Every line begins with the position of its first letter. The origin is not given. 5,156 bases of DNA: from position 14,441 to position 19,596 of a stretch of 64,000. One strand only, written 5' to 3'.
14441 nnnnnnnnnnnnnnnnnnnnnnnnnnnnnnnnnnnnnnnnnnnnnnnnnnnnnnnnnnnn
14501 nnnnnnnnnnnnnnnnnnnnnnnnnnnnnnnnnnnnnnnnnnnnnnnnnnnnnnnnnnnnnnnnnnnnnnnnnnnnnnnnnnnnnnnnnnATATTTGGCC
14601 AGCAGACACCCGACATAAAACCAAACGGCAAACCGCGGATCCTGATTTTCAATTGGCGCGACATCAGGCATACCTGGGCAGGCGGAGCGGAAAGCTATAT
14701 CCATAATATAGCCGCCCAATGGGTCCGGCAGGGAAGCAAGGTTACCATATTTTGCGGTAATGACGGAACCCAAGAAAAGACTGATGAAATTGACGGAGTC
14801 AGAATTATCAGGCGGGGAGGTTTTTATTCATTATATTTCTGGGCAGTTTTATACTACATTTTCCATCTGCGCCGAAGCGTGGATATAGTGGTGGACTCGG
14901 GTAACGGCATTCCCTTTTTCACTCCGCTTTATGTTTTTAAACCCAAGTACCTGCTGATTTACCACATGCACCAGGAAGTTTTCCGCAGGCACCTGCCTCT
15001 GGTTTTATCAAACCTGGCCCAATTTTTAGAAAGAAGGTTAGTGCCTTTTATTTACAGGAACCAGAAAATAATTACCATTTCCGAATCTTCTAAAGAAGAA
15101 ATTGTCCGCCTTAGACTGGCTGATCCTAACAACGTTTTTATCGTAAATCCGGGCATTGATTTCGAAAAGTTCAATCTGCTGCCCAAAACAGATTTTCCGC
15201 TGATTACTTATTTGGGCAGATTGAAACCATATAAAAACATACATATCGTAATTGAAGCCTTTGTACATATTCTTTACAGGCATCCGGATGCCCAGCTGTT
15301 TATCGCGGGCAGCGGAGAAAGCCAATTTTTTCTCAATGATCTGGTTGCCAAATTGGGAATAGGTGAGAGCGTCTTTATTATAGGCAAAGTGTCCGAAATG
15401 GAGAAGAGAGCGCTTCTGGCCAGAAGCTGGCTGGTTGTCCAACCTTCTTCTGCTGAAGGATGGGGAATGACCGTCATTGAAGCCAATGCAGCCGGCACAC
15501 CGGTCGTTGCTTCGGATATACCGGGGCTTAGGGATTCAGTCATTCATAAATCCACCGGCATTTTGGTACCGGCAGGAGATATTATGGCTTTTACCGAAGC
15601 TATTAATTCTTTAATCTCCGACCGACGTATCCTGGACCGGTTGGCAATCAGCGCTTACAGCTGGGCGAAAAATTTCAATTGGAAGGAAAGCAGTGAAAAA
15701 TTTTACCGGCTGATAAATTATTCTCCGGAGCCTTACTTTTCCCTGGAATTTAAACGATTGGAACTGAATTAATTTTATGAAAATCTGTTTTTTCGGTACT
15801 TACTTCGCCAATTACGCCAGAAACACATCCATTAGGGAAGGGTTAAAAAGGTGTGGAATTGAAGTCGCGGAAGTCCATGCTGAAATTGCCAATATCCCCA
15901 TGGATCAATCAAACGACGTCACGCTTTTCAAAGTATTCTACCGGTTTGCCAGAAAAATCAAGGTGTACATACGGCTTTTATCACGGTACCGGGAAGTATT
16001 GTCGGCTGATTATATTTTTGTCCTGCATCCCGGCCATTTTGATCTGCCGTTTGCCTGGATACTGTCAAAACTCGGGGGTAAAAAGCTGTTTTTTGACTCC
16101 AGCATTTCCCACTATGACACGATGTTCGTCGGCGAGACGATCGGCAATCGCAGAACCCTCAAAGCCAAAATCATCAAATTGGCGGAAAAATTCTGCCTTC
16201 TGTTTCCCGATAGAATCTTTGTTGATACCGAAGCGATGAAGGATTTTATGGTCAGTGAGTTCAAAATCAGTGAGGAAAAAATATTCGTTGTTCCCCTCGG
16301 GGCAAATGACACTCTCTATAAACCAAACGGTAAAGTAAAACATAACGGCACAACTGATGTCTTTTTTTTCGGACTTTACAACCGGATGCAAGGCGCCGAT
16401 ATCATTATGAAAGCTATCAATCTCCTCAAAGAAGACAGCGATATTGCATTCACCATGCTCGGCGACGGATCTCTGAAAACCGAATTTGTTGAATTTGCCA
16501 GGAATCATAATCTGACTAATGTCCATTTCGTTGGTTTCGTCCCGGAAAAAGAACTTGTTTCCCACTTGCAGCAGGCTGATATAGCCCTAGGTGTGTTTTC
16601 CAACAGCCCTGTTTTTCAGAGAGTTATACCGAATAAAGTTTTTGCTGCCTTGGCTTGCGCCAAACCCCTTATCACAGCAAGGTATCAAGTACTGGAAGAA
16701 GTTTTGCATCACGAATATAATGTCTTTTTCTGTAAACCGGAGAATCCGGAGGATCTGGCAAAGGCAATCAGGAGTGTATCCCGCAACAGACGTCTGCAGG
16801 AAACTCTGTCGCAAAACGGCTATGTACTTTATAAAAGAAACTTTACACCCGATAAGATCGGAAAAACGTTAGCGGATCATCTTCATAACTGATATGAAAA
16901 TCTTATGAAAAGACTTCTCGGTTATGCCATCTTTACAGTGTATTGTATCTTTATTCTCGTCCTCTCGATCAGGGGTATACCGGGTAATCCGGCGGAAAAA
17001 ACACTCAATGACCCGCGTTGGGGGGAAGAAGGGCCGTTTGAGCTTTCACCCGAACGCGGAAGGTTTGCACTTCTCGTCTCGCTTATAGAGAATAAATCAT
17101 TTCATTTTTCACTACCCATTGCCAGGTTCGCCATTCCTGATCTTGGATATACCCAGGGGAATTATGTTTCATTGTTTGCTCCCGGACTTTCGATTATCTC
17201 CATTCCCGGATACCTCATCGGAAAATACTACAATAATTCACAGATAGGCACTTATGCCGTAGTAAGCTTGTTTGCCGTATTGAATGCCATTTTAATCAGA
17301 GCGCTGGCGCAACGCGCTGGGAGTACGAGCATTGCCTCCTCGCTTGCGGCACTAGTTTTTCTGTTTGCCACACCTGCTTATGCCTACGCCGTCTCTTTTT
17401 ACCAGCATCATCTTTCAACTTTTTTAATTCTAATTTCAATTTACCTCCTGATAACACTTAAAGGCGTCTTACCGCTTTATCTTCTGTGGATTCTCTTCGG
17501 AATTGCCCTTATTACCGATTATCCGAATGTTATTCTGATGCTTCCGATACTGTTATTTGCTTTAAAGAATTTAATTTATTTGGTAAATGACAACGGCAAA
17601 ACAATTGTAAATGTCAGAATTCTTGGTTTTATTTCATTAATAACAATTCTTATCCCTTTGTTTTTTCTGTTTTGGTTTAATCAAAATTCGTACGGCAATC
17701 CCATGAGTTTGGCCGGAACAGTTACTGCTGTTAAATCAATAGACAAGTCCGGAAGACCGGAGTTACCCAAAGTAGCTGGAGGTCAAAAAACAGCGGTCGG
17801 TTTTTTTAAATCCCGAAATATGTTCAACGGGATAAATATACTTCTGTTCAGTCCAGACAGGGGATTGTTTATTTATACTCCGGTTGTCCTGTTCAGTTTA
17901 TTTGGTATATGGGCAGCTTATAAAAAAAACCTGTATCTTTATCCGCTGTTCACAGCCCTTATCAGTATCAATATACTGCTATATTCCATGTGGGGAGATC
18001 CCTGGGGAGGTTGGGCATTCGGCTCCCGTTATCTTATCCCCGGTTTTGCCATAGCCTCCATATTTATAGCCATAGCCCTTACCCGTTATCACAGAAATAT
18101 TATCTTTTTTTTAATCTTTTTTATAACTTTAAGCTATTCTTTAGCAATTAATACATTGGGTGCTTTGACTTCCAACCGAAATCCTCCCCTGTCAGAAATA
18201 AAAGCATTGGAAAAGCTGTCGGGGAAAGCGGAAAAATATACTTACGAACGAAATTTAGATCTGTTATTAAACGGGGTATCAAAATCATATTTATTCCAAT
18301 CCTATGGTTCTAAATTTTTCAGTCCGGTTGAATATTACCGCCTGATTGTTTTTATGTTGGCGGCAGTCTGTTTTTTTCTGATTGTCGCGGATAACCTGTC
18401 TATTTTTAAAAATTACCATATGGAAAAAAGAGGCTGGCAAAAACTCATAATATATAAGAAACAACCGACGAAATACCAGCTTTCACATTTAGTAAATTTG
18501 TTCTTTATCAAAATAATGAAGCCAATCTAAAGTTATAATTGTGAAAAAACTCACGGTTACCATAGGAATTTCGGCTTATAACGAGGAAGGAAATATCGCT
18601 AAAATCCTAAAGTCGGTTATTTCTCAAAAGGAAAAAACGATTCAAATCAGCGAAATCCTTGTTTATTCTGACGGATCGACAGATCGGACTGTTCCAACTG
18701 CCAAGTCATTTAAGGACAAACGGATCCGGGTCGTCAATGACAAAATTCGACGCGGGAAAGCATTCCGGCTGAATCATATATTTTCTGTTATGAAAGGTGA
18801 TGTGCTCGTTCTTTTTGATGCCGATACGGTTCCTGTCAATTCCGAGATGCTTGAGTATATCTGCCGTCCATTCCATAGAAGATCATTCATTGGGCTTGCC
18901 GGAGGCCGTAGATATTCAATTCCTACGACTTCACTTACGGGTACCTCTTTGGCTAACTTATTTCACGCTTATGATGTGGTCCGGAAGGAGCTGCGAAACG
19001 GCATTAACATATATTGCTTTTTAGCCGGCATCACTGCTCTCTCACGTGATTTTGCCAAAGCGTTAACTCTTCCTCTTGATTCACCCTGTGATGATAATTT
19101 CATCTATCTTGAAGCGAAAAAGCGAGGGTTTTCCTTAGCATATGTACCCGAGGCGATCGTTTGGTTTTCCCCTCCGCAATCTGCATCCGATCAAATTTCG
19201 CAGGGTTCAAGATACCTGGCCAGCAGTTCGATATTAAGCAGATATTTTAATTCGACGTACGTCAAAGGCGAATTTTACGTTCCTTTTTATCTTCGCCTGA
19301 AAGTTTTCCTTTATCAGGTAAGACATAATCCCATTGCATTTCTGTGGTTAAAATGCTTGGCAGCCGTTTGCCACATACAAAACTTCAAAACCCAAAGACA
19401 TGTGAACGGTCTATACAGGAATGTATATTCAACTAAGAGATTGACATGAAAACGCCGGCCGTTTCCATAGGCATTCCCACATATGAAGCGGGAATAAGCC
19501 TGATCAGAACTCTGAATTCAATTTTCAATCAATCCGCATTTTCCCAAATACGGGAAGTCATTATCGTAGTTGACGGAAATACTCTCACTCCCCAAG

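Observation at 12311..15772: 1153-aa single-polypeptide GT2 + processive membrane GT2 (TED/QRSRW) + GT4 fusion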

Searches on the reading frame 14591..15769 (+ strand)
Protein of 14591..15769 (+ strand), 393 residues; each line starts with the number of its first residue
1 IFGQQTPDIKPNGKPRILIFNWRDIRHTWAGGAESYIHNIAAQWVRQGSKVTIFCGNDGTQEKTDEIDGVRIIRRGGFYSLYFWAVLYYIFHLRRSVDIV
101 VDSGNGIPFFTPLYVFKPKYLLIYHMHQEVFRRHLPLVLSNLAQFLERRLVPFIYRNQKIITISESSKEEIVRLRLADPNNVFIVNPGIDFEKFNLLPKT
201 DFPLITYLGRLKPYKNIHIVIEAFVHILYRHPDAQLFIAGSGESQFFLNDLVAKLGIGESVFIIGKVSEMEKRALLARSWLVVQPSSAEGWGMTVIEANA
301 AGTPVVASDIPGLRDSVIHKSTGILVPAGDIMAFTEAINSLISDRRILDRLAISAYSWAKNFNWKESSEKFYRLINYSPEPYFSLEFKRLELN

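Call 19: search_solved_structures(query=window:14591-15769:+, max_evalue=0.001)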
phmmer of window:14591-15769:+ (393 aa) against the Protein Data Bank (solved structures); distinct sequences matched with E-value up to 0.001: 73 (the best 60 are shown).
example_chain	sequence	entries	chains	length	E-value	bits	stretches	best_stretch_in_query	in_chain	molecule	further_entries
3c4q_A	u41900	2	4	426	1.6e-17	66.4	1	160-376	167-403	Predicted glycosyltransferases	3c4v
3c48_A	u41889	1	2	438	1.7e-17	66.2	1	160-376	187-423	Predicted glycosyltransferases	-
6kih_A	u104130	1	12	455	6.7e-16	61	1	187-356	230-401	Tll1590 protein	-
5d00_A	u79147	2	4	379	7.1e-14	54.4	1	186-365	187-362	N-acetyl-alpha-D-glucosaminyl L-malate synthase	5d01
8x3q_C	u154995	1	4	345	8.2e-13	50.8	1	29-360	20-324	Glycosyl transferase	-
7fg9_A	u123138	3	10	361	9.7e-13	50.6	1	29-360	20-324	Glycosyl transferase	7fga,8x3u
7qsg_A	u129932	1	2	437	1.9e-12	49.6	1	158-365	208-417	D-inositol 3-phosphate glycosyltransferase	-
2jjm_A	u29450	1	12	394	3.3e-12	48.9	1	204-347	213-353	GLYCOSYL TRANSFERASE, GROUP 1 FAMILY PROTEIN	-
3mbo_A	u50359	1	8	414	3.6e-12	48.7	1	204-347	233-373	Glycosyltransferase, group 1 family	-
4n9w_A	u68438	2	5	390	9.9e-12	47.3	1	203-373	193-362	GDP-mannose-dependent alpha-(1-2)-phosphatidylinositol mannosyltransferase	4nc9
2gej_A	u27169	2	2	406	1.1e-11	47.2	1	203-373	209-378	PHOSPHATIDYLINOSITOL MANNOSYLTRANSFERASE (PimA)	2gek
3okc_A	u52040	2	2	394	1.7e-11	46.5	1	202-379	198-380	GDP-mannose-dependent alpha-(1-6)-phosphatidylinositol monomannoside mannosyltransferase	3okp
3oka_A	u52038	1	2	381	2.9e-11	45.8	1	202-375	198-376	GDP-mannose-dependent alpha-(1-6)-phosphatidylinositol monomannoside mannosyltransferase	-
9v0l_A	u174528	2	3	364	3.6e-11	45.5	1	176-353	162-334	tetrahydrobiopterin glucosyltransferases | tetrahydrobiopterin glucosyltransferase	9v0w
6n1x_A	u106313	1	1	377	1.2e-10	43.7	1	193-352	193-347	Glycosyltransferase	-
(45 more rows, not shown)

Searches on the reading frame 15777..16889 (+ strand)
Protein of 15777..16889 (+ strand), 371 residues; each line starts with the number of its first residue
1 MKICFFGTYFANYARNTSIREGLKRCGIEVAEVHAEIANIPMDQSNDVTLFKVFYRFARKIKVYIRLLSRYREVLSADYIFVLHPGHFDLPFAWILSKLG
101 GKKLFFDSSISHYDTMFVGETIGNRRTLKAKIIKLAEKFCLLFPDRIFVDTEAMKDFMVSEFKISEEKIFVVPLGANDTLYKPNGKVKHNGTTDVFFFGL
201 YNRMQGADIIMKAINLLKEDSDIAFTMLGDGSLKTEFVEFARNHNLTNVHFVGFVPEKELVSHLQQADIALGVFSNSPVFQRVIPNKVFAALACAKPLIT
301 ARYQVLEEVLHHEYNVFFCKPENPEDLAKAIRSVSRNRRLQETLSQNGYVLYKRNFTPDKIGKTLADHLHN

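Call 9: search_protein_families(library=pfam, proteins=[window:15777-16889:+], max_evalue=0.001)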
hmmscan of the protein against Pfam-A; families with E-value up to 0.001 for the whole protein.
window:15777-16889:+ (371 aa): 4 families
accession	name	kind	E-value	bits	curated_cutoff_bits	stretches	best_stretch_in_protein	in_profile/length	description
PF00534.26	Glycos_transf_1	-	3.1e-22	79.4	26.4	1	190-349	13-170/172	Glycosyl transferases group 1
PF13692.12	Glyco_trans_1_4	-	3.2e-19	70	27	1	194-335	3-140/142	Glycosyl transferases group 1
PF13524.12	Glyco_trans_1_2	-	2.2e-12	47.6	25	1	217-365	9-142/144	Glycosyl transferase-like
PF13439.12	Glyco_transf_4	-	1.4e-05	25.7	28.5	1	21-177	13-167/170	Glycosyltransferase Family 4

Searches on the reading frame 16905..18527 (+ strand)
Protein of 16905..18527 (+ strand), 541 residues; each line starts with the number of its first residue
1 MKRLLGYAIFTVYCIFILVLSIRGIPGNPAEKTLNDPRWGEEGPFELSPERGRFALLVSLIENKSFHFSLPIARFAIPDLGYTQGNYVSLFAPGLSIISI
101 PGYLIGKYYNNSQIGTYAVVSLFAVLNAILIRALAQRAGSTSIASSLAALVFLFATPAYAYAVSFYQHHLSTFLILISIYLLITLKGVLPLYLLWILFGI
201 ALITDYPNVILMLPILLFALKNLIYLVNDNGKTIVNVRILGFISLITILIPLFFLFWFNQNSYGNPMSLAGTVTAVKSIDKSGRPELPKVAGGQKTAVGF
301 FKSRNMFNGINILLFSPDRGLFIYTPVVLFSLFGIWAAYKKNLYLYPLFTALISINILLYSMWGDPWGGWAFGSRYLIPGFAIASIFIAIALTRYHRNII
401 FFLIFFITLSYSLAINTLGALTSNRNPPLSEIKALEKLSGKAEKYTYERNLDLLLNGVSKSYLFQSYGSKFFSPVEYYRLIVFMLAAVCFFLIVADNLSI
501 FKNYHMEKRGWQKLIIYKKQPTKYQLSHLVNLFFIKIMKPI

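Call 9: search_protein_families(library=pfam, proteins=[window:16905-18527:+], max_evalue=0.001)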
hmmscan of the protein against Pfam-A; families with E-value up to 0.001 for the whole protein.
window:16905-18527:+ (541 aa): 0 families

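Call 26: search_protein_families(library=pfam, proteins=[window:16905-18527:+], max_evalue=10)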
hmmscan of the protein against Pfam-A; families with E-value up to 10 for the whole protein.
window:16905-18527:+ (541 aa): 3 families
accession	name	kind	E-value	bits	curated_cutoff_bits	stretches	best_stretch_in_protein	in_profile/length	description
PF11190.13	DUF2976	-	0.023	15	28.2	1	480-516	29-65/87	Protein of unknown function (DUF2976)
PF24416.1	DUF7548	-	1.3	9.4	27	1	90-168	22-99/137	Family of unknown function (DUF7548)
PF01004.24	Flavi_M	-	7.7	6.7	25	1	379-412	39-74/74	Flavivirus envelope glycoprotein M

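Call 41: search_protein_families(library=ncbifam, proteins=[window:16905-18527:+], max_evalue=0.01)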
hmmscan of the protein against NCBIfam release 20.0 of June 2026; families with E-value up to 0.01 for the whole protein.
window:16905-18527:+ (541 aa): 1 family
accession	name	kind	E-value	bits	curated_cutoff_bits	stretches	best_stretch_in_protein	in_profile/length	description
NF047440.1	LA3751_2_3_fam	subfamily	1.9e-08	33.6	200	2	313-422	273-388/460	LA_3751/LA_3752 family putative glycosyltransferase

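Call 77: search_solved_structures(query=window:16905-18527:+, max_evalue=1)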
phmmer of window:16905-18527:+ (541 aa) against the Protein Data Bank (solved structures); distinct sequences matched with E-value up to 1: 0.

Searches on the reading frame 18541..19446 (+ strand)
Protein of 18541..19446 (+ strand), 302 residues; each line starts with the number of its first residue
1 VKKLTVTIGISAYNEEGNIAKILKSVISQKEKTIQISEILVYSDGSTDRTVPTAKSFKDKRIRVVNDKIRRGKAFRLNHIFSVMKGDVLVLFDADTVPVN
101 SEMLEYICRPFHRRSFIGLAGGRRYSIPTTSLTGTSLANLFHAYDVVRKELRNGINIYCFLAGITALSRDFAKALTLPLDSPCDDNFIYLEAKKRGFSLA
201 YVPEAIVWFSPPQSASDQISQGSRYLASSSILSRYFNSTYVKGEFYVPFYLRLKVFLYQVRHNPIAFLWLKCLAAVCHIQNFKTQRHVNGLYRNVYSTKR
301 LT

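Call 10: search_protein_families(library=pfam, proteins=[window:18541-19446:+], max_evalue=0.001)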
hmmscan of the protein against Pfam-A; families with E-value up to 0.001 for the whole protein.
window:18541-19446:+ (302 aa): 4 families
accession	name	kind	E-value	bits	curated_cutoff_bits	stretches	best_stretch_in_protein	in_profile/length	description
PF00535.33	Glycos_transf_2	-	6.3e-21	75.5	23.3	1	7-144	1-136/168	Glycosyl transferase family 2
PF13641.12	Glyco_tranf_2_3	-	1.4e-19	71.4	27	1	6-222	3-224/230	Glycosyltransferase like family 2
PF13704.12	Glyco_tranf_2_4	-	0.00025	21.9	27.5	1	20-95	4-81/98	Glycosyl transferase family 2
PF13632.12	Glyco_trans_2_3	-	0.00081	19.7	27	0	90-258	3-153/198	Glycosyl transferase family group 2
